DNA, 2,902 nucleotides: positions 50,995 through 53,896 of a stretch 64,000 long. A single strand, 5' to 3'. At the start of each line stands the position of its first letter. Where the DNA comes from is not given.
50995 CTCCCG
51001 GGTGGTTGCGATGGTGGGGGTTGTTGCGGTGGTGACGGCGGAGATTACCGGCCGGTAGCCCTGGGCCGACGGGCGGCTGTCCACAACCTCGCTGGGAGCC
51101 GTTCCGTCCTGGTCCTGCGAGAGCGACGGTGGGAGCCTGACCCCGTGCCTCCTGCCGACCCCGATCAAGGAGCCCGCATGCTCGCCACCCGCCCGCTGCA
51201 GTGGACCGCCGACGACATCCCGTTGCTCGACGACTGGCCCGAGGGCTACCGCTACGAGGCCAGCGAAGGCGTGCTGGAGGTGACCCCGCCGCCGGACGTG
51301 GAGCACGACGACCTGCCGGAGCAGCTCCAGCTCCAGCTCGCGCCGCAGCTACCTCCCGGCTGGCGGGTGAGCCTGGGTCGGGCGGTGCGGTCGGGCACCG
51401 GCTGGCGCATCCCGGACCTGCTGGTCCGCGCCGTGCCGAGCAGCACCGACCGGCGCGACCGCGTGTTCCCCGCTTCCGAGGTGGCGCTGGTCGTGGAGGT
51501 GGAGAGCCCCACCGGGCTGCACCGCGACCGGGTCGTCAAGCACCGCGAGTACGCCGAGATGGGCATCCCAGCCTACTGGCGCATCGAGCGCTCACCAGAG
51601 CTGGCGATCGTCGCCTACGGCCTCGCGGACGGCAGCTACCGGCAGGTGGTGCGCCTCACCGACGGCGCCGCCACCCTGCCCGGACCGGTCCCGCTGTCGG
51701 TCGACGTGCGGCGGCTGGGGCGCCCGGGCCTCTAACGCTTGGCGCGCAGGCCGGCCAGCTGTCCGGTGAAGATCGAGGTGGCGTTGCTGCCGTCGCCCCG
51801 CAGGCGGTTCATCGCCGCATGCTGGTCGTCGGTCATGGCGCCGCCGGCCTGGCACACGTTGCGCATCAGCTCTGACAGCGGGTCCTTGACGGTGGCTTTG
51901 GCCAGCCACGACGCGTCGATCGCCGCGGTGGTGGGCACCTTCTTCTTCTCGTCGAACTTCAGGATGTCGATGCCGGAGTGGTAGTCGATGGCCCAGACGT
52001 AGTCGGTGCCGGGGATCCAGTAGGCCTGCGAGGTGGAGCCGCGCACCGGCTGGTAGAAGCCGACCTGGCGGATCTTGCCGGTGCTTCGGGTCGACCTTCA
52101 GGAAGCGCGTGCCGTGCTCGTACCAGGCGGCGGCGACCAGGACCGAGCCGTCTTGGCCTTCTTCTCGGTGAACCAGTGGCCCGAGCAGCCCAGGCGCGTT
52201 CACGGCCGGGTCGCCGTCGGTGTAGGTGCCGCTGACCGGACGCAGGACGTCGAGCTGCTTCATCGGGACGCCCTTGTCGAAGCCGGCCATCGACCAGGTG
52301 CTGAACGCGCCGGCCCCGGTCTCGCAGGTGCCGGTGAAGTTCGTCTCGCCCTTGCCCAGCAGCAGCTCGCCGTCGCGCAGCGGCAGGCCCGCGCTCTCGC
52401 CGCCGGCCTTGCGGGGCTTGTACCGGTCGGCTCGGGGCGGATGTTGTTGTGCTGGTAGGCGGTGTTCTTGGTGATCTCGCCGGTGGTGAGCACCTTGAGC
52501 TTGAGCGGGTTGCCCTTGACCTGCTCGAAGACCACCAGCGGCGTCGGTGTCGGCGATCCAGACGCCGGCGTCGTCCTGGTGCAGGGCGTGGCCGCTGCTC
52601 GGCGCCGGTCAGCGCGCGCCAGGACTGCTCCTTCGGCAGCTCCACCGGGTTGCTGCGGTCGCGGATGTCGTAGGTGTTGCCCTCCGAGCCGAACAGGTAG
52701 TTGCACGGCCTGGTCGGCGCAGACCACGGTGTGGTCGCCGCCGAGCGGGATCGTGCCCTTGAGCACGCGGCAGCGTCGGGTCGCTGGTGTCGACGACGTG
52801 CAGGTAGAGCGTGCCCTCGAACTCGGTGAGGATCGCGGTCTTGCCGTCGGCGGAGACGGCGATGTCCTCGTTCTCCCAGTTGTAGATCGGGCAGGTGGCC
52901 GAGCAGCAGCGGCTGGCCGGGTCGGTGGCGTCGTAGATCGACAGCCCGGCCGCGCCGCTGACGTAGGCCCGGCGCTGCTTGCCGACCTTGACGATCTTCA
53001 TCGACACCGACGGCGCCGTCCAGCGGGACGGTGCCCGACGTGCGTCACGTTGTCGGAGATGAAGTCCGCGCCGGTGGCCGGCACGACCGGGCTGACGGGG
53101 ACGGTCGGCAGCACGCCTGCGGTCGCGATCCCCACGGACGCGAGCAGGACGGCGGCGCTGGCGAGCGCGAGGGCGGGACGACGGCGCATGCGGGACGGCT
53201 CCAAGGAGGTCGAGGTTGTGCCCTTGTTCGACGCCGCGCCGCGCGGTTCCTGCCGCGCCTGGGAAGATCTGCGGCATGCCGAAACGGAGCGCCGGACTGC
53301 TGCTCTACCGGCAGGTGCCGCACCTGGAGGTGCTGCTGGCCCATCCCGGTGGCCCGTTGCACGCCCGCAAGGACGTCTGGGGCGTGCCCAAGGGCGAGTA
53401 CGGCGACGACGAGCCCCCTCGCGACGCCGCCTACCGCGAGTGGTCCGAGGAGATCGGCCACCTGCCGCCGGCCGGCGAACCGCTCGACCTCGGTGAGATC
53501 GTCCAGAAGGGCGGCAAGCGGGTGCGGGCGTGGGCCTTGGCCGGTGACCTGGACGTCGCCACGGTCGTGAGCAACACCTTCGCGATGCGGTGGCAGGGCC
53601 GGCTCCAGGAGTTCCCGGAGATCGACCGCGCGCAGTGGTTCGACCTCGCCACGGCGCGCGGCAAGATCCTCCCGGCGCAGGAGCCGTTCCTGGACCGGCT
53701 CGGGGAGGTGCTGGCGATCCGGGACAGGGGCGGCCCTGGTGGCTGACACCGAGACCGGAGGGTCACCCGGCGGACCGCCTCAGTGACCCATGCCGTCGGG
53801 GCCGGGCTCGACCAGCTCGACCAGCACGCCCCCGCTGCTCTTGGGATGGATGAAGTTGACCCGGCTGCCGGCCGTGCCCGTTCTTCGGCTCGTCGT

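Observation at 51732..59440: About 25 reading-frame breaks confined to six genes in 7.4 kb, while interleaved genes are intact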

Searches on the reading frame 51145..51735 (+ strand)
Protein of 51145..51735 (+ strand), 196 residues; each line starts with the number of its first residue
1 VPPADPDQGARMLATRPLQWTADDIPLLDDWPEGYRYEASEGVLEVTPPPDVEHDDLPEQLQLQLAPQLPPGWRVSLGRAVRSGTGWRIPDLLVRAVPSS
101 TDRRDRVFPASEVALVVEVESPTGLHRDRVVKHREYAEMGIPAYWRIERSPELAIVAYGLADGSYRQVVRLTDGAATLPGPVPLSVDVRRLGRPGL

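Call 44: search_protein_families(library=pfam, proteins=[window:51145-51735:+], max_evalue=0.01)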
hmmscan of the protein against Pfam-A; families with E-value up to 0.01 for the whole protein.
window:51145-51735:+ (196 aa): 1 family
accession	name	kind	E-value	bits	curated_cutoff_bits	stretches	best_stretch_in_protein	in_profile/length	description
PF05685.18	Uma2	-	5.6e-18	65.5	27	1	29-177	5-158/172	Putative restriction endonuclease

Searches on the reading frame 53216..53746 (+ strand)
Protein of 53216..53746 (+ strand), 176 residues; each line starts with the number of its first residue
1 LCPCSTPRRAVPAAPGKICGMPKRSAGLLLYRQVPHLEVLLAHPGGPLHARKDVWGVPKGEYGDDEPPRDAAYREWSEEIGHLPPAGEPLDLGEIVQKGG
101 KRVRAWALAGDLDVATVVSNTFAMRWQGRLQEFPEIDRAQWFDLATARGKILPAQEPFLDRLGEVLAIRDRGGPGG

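Call 44: search_protein_families(library=pfam, proteins=[window:53216-53746:+], max_evalue=0.01)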
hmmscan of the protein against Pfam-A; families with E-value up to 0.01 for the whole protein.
window:53216-53746:+ (176 aa): 1 family
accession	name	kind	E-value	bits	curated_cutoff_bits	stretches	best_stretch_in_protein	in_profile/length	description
PF00293.34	NUDIX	-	5.7e-11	43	21.1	1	22-161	2-133/134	NUDIX domain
